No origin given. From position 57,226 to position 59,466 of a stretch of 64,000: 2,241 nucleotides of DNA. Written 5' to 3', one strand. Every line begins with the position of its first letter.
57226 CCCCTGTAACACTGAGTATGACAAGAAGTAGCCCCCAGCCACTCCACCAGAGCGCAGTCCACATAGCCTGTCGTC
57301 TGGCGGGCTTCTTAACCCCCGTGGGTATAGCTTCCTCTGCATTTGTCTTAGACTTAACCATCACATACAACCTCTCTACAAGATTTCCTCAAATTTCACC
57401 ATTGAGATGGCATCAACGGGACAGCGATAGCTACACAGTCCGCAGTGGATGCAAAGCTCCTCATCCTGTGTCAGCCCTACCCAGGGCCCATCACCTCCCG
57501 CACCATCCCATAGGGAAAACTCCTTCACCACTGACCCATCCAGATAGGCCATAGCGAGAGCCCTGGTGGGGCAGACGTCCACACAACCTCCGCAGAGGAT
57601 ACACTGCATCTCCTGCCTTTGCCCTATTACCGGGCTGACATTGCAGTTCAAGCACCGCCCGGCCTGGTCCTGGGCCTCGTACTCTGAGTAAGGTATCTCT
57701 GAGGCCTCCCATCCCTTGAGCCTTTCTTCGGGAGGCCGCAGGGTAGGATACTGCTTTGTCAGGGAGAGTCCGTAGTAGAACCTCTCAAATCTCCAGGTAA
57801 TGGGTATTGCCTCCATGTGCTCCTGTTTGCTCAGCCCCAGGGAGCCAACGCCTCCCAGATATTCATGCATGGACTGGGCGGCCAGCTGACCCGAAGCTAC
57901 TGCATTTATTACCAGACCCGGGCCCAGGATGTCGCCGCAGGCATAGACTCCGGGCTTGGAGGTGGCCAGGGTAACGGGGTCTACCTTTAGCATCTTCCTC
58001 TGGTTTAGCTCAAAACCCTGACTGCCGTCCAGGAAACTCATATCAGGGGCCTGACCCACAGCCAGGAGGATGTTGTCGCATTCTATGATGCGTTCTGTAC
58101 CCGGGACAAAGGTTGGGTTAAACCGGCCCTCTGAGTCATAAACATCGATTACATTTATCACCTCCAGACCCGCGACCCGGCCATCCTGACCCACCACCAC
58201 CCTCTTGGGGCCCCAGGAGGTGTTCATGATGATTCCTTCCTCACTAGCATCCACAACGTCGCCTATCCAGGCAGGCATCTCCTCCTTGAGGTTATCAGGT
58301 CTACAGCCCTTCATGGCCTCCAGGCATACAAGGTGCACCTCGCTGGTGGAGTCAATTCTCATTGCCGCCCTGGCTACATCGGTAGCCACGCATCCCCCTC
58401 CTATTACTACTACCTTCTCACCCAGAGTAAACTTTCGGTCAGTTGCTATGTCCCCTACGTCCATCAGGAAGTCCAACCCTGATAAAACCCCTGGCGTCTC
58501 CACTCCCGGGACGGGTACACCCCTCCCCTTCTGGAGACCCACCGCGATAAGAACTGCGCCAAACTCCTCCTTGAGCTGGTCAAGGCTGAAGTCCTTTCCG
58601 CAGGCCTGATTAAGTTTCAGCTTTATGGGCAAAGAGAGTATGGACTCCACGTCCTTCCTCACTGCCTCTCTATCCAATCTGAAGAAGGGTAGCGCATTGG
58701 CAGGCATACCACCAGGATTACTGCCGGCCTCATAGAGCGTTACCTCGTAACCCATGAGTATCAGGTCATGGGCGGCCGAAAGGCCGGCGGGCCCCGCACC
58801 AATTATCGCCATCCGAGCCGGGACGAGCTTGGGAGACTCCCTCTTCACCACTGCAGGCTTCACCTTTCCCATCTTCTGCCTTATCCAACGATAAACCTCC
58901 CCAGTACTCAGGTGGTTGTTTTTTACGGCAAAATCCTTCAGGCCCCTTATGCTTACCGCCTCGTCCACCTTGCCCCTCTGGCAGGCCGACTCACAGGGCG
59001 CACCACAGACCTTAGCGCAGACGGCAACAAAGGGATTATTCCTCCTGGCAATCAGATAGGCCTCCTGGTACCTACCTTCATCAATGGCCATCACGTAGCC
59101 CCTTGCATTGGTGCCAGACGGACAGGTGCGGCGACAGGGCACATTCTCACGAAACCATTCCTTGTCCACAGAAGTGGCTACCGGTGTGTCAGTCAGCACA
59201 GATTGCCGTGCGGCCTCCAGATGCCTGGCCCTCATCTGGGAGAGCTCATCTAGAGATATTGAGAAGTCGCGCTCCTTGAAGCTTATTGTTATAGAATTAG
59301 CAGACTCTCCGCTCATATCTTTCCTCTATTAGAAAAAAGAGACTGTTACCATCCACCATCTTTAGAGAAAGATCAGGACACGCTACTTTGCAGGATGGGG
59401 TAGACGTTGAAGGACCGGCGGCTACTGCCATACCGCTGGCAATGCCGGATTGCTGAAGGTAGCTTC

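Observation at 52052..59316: Six-gene composite Rieske/cytochrome b operon wired to a cytoplasmic NAD(P) oxidoreductase and a periplasmic-side hexaheme plus HAO-like octaheme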

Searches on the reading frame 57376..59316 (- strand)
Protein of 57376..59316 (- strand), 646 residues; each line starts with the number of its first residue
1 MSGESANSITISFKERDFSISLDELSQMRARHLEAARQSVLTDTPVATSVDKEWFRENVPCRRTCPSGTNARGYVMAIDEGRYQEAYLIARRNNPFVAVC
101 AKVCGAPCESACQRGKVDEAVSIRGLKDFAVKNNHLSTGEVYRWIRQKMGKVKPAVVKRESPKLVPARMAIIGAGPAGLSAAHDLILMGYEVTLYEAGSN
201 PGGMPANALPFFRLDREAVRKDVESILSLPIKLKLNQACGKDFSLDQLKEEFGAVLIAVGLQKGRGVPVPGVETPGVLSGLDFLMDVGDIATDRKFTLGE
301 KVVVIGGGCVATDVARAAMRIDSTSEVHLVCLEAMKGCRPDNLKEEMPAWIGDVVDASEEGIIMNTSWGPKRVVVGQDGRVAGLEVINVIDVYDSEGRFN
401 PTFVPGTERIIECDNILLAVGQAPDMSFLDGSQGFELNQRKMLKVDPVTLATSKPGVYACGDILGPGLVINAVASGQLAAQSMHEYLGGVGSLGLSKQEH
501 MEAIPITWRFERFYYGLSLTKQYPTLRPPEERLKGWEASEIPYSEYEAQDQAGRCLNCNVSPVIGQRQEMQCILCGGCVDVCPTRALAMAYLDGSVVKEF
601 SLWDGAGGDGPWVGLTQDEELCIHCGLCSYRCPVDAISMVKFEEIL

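Call 3: search_protein_families(library=pfam, proteins=[window:57376-59316:-], max_evalue=0.01)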
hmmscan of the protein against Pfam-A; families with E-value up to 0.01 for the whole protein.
window:57376-59316:- (646 aa): 21 families
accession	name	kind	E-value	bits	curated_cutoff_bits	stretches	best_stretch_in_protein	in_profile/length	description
PF07992.20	Pyr_redox_2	-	1.6e-31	110.3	26.1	1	168-476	2-291/291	Pyridine nucleotide-disulphide oxidoreductase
PF14691.11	Fer4_20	-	1.1e-14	54.6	25.8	1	58-133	29-107/113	Dihydroprymidine dehydrogenase domain II, 4Fe-4S cluster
PF00037.32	Fer4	-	9.9e-11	41.4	21.1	2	617-638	3-24/24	4Fe-4S binding domain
PF12838.12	Fer4_7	-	3.3e-10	40.7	27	1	571-636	1-52/52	4Fe-4S dicluster domain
PF13738.12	Pyr_redox_3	-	1.2e-08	35.1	30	1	299-461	164-305/305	Pyridine nucleotide-disulphide oxidoreductase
PF00070.33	Pyr_redox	-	5.9e-08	33.6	22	1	301-386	1-79/82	Pyridine nucleotide-disulphide oxidoreductase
PF13534.11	Fer4_17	-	1.8e-07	32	22.2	1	571-635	1-59/61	4Fe-4S dicluster domain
PF13450.12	NAD_binding_8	-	1.9e-07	31.7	21.9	1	171-204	1-34/68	NAD(P)-binding Rossmann-like domain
PF13187.11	Fer4_9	-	2.7e-07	30.9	27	0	566-586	29-51/52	4Fe-4S dicluster domain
PF13237.11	Fer4_10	-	3e-06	27.5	25.5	2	568-591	5-30/53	4Fe-4S dicluster domain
PF01266.30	DAO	-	4.4e-06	26.9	27.9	1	169-203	2-37/353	FAD dependent oxidoreductase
PF01262.27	AlaDh_PNT_C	-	9.7e-06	25.6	23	0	164-197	26-59/214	Alanine dehydrogenase/PNT, C-terminal domain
PF01134.28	GIDA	-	1.3e-05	24.8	22.1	0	170-196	3-30/391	Glucose inhibited division protein A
PF13183.11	Fer4_8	-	0.00016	22.6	27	1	571-635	4-67/68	4Fe-4S dicluster domain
PF12837.12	Fer4_6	-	0.00071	19.9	25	2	572-587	9-24/24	4Fe-4S binding domain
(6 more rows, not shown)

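Call 38: search_solved_structures(query=window:57376-59316:-, max_evalue=1e-10)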
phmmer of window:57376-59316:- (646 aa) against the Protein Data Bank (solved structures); distinct sequences matched with E-value up to 1e-10: 14.
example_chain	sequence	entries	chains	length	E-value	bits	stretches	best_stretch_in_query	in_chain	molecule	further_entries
9n5u_A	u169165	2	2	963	5.3e-66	226.8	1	60-493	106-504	NfnA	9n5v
9bov_A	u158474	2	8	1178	3.3e-60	207.7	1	59-559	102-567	Molybdopterin oxidoreductase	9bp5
5jca_L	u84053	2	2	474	2.8e-57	198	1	57-488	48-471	NADH-dependent Ferredoxin:NADP Oxidoreductase (NfnI) subunit alpha | NADH-dependent Ferredoxin:NADP Oxidoreductase subunit alpha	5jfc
4ylf_B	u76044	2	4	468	1.6e-55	192.2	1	60-489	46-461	Dihydropyrimidine dehydrogenase subunit A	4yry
8oh5_C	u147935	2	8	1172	1.7e-55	192.1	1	59-559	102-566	Formate dehydrogenase-O, major subunit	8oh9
5vj7_A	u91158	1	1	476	2.1e-51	178.6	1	57-491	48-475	Oxidoreductase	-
6s6s_G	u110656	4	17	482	7.9e-44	153.5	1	61-487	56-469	Glutamate synthase [NADPH] small chain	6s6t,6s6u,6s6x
2vdc_G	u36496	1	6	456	3.5e-43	151.4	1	60-487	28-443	GLUTAMATE SYNTHASE [NADPH] SMALL CHAIN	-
7mfm_I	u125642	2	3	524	3.9e-38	134.8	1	78-491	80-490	Glutamate synthase (NADPH) small chain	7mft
7m31_A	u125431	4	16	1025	2.2e-27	99.2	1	58-490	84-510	Dihydropyrimidine dehydrogenase [NADP(+)]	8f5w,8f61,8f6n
1gt8_A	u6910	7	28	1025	2.2e-27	99.2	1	58-490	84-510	DIHYDROPYRIMIDINE DEHYDROGENASE | Dihydropyrimidine dehydrogenase [NADP(+)]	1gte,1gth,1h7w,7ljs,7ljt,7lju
1h7x_A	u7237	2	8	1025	2.2e-27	99.2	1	58-490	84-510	DIHYDROPYRIMIDINE DEHYDROGENASE | Dihydropyrimidine dehydrogenase [NADP(+)]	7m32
9sw6_H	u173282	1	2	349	5.5e-18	68.2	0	569-640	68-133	Tungsten formylmethanofuran dehydrogenase, subunit F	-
5t5i_F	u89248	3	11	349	4.9e-17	65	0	569-640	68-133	Tungsten formylmethanofuran dehydrogenase subunit fwdF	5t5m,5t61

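Call 50: find_homologous_proteins(query=window:57376-59316:-, max_evalue=1e-30)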
Query window:57376-59316:- (646 aa): 3835 proteins with E <= 1e-30 among 8000 candidates; the best 120 are listed.
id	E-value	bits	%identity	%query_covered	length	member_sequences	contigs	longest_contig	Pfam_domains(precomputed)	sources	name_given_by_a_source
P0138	0.0e+0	1487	100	100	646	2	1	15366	PF13450.13,PF07992.21,PF00070.34,PF12838.13,PF13534.12,PF01134.29,PF01266.31,PF14691.12,PF00037.33,PF13738.13,PF01262.28,PF13237.12,PF13187.12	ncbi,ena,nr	ncbi:MAG: FAD-dependent oxidoreductase [Candidatus Brocadiales bacterium]|nr:FAD-dependent oxidoredu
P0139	0.0e+0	1241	82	100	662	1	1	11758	PF13450.13,PF14691.12,PF07992.21,PF00070.34,PF00037.33,PF13738.13,PF12838.13,PF13534.12,PF13237.12,PF13187.12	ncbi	-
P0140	0.0e+0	1214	81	100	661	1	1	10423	PF13450.13,PF07992.21,PF00070.34,PF12838.13,PF01134.29,PF12831.14,PF01266.31,PF14691.12,PF00037.33,PF13738.13,PF01262.28,PF13187.12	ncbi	-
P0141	0.0e+0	1111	76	100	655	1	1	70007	PF13450.13,PF07992.21,PF00070.34,PF13484.12,PF12838.13,PF13534.12,PF01266.31,PF01593.31,PF14691.12,PF00037.33,PF13738.13,PF01262.28,PF13237.12,PF13187.12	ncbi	ncbi:MAG: FAD-dependent oxidoreductase [Candidatus Brocadiales bacterium]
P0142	5.1e-269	912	63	99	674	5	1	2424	PF13450.13,PF07992.21,PF00070.34,PF12838.13,PF01134.29,PF01266.31,PF14691.12,PF00037.33,PF13738.13,PF01262.28,PF13237.12,PF13187.12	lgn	-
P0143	1.2e-267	908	61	100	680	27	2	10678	PF13450.13,PF14691.12,PF07992.21,PF00037.33,PF13738.13,PF12838.13,PF13237.12,PF13187.12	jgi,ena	-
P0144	6.4e-266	902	62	99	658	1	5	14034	PF13450.13,PF14691.12,PF07992.21,PF00037.33,PF13738.13,PF12838.13,PF13187.12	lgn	-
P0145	3.4e-263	893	61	99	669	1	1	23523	PF13450.13,PF14691.12,PF07992.21,PF00070.34,PF00037.33,PF13738.13,PF12838.13,PF13187.12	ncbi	-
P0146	1.1e-180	621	60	68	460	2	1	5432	PF12797.13,PF07992.21,PF00037.33,PF13738.13,PF12838.13,PF13237.12,PF13187.12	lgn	-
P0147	2.7e-179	616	48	99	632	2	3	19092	PF01946.24,PF01266.31,PF13450.13,PF14691.12,PF07992.21,PF00070.34,PF13738.13,PF12838.13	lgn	-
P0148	5.0e-178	612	47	99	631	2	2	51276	PF01946.24,PF13450.13,PF14691.12,PF07992.21,PF00070.34,PF00037.33,PF13738.13,PF12838.13,PF01134.29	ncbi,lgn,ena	ncbi:MAG TPA: FAD-dependent oxidoreductase [Candidatus Hypogeohydataceae bacterium YC41]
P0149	5.3e-172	592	54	90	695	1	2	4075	PF01266.31,PF13450.13,PF14691.12,PF02662.22,PF07992.21,PF00070.34,PF00037.33,PF13738.13,PF13187.12,PF01134.29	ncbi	ncbi:MAG: FAD-dependent oxidoreductase [Candidatus Brocadiales bacterium]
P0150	1.1e-171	591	44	99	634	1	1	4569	PF13241.13,PF13450.13,PF07992.21,PF00070.34,PF12838.13,PF12831.14,PF01946.24,PF01266.31,PF01593.31,PF14691.12,PF13738.13,PF01262.28,PF13187.12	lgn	-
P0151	8.1e-170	585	46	99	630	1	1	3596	PF01593.31,PF13450.13,PF14691.12,PF07992.21,PF00070.34,PF13738.13,PF12838.13,PF13187.12,PF12831.14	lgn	-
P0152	6.3e-169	582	44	100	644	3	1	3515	PF01593.31,PF13450.13,PF14691.12,PF07992.21,PF00070.34,PF13738.13,PF12838.13,PF13237.12,PF13187.12,PF12831.14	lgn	-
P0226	3.7e-126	440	39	92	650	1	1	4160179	PF01266.31,PF13241.13,PF13450.13,PF14691.12,PF07992.21,PF00070.34,PF00037.33,PF13738.13,PF12838.13,PF13237.12,PF13187.12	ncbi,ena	-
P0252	1.9e-125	438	41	92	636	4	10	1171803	PF01266.31,PF12797.13,PF13450.13,PF14691.12,PF07992.21,PF00037.33,PF13738.13,PF12838.13,PF13534.12,PF13237.12,PF13187.12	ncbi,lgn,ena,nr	ncbi:MAG: FAD-dependent oxidoreductase [Acidobacteriia bacterium]|nr:FAD-dependent oxidoreductase [T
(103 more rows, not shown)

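Call 73: search_protein_families(library=ncbifam, proteins=[window:57376-59316:-], max_evalue=0.00001)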
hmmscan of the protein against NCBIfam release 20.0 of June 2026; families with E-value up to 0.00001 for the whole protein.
window:57376-59316:- (646 aa): 48 families (the best 25 are shown)
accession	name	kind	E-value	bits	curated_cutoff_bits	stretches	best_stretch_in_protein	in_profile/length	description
NF009410.0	PRK12771.1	subfamily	3.6e-117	392.3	516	1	53-641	42-564/566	NAD(P)-binding protein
NF010590.0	PRK13984.1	equivalog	3.9e-99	332.5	946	1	61-487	198-606/611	putative oxidoreductase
NF009454.0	PRK12814.1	equivalog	1.1e-85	288.4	916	1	59-628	102-624/657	putative NADPH-dependent glutamate synthase small subunit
TIGR01316.1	gltA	equivalog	5.5e-68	229.8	471.75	1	57-487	34-449/449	NADPH-dependent glutamate synthase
NF009414.0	PRK12778.1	equivalog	6.1e-68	229.8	1103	1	58-487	336-749/752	bifunctional dihydroorotate dehydrogenase B NAD binding subunit/NADPH-dependent glutamate synthase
TIGR03315.1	Se_ygfK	equivalog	8.3e-64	215.5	835.3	1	59-592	445-907/1012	putative selenate reductase subunit YgfK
TIGR01317.1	GOGAT_sm_gam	subfamily_domain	2.9e-53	181.4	447.7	1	74-490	67-481/485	glutamate synthase small subunit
TIGR01318.1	gltD_gamma_fam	subfamily_domain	4.9e-53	180.3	482.95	1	58-488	47-466/467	glutamate synthase, small subunit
NF009409.0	PRK12770.1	subfamily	3.9e-47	161.1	343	1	156-488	8-351/360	putative glutamate synthase subunit beta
NF009408.0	PRK12769.1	equivalog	6.4e-46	156.7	1003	1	59-488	234-652/659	formate-dependent uric acid utilization protein AegA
NF009413.0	PRK12775.1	equivalog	2.3e-44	151.5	1895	1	61-502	341-769/1006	putative trifunctional 2-polyprenylphenol hydroxylase/glutamate synthase subunit beta/ferritin domain-containing protein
NF009451.0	PRK12809.1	equivalog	3.8e-39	134.5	1154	1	57-484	215-631/639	formate-dependent uric acid utilization protein YgfT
NF045663.1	diclust_near_Sec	equivalog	8.4e-37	126.6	530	2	57-262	16-200/759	pyridine nucleotide-disulfide oxidoreductase/dicluster-binding protein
NF009415.0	PRK12779.1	equivalog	1.5e-35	122.4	1519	1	58-485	207-624/944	putative bifunctional glutamate synthase subunit beta/2-polyprenylphenol hydroxylase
NF045599.1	bili_reduct_long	exception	1.4e-13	50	750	1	167-320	382-525/641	bilirubin reductase, long form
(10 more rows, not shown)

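Call 78: find_encoding_contigs(protein=P0252, flank=7000, max_places=1)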
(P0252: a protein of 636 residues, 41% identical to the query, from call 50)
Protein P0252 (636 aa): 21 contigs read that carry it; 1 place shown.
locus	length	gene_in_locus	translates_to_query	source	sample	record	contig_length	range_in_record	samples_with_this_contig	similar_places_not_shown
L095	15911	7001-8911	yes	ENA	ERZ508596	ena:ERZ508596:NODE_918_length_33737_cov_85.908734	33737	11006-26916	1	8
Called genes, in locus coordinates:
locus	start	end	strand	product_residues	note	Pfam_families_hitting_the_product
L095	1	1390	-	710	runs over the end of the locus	PF02897:Peptidase_S9_N, PF00326:Peptidase_S9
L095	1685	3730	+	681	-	PF00930:DPPIV_N (faint), PF26550:Tricorn_2nd (faint), PF26549:Tricorn_N, PF07676:PD40, PF26549:Tricorn_N, PF07676:PD40, PF02129:Peptidase_S15 (weak), PF00326:Peptidase_S9, +2 more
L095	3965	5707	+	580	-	PF13432:TPR_16, PF14559:TPR_19, PF23914:TPR_CcmH_CycH, PF13432:TPR_16, PF12895:ANAPC3 (weak), PF13432:TPR_16, PF14559:TPR_19, PF13424:TPR_12 (weak), +10 more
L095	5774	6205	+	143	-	PF02082:Rrf2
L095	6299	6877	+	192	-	PF01814:Hemerythrin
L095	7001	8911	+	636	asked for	PF13187:Fer4_9 (faint), PF14691:Fer4_20, PF07992:Pyr_redox_2, PF13450:NAD_binding_8 (weak), PF12838:Fer4_7, PF13237:Fer4_10, PF13534:Fer4_17 (weak), PF00037:Fer4, +3 more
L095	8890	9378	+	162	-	PF00355:Rieske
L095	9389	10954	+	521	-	PF00033:Cytochrome_B, PF14358:DUF4405, PF13631:Cytochrom_B_N_2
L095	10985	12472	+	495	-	PF22113:Mtrc-MtrF_II-IV_dom (faint), PF14522:Cytochrome_C7 (faint), PF00034:Cytochrom_C, PF13442:Cytochrome_CBB3, PF00034:Cytochrom_C, PF13442:Cytochrome_CBB3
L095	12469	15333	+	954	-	PF00384:Molybdopterin, PF01568:Molydop_binding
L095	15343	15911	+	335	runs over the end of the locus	PF12797:Fer4_2 (faint), PF13187:Fer4_9 (faint), PF13237:Fer4_10, PF13247:Fer4_11, PF12838:Fer4_7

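Call 79: find_encoding_contigs(protein=P0226, flank=7000, max_places=1)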
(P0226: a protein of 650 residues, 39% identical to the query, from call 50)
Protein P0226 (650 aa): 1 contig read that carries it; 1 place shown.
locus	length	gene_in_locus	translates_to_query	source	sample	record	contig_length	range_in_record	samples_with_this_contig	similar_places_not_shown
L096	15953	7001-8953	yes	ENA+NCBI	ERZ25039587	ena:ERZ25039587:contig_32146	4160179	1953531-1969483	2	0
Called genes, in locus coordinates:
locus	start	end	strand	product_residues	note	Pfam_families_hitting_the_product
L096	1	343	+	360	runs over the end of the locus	PF08240:ADH_N, PF00107:ADH_zinc_N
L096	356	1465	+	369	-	PF00378:ECH_1, PF16113:ECH_2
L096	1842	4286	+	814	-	PF12704:MacB_PCD, PF02687:FtsX, PF12704:MacB_PCD, PF02687:FtsX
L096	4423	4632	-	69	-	-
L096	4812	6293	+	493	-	-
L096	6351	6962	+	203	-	PF00127:Copper-bind (faint), PF13620:CarboxypepD_reg, PF13715:CarbopepD_reg_2 (weak), PF14686:fn3_3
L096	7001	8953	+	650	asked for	PF13187:Fer4_9 (faint), PF13237:Fer4_10 (faint), PF14691:Fer4_20, PF01266:DAO (weak), PF07992:Pyr_redox_2, PF13450:NAD_binding_8, PF12838:Fer4_7, PF00037:Fer4 (weak), +3 more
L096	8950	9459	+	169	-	PF00355:Rieske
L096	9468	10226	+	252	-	PF00033:Cytochrome_B, PF14358:DUF4405 (weak), PF13631:Cytochrom_B_N_2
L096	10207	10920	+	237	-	PF00032:Cytochrom_B_C (weak)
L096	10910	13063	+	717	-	PF22113:Mtrc-MtrF_II-IV_dom (faint), PF14495:Cytochrom_C550 (faint), PF14522:Cytochrome_C7 (faint), PF14537:Cytochrom_c3_2 (faint), PF00034:Cytochrom_C, PF02433:FixO (weak), PF00034:Cytochrom_C, PF13442:Cytochrome_CBB3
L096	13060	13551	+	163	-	PF00034:Cytochrom_C (weak), PF13442:Cytochrome_CBB3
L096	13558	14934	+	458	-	-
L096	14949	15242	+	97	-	-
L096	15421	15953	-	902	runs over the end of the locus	PF00069:Pkinase, PF01636:APH (faint), PF07714:PK_Tyr_Ser-Thr, PF03109:ABC1 (weak), PF00930:DPPIV_N (faint), PF07676:PD40 (faint), PF26550:Tricorn_2nd (faint), PF26549:Tricorn_N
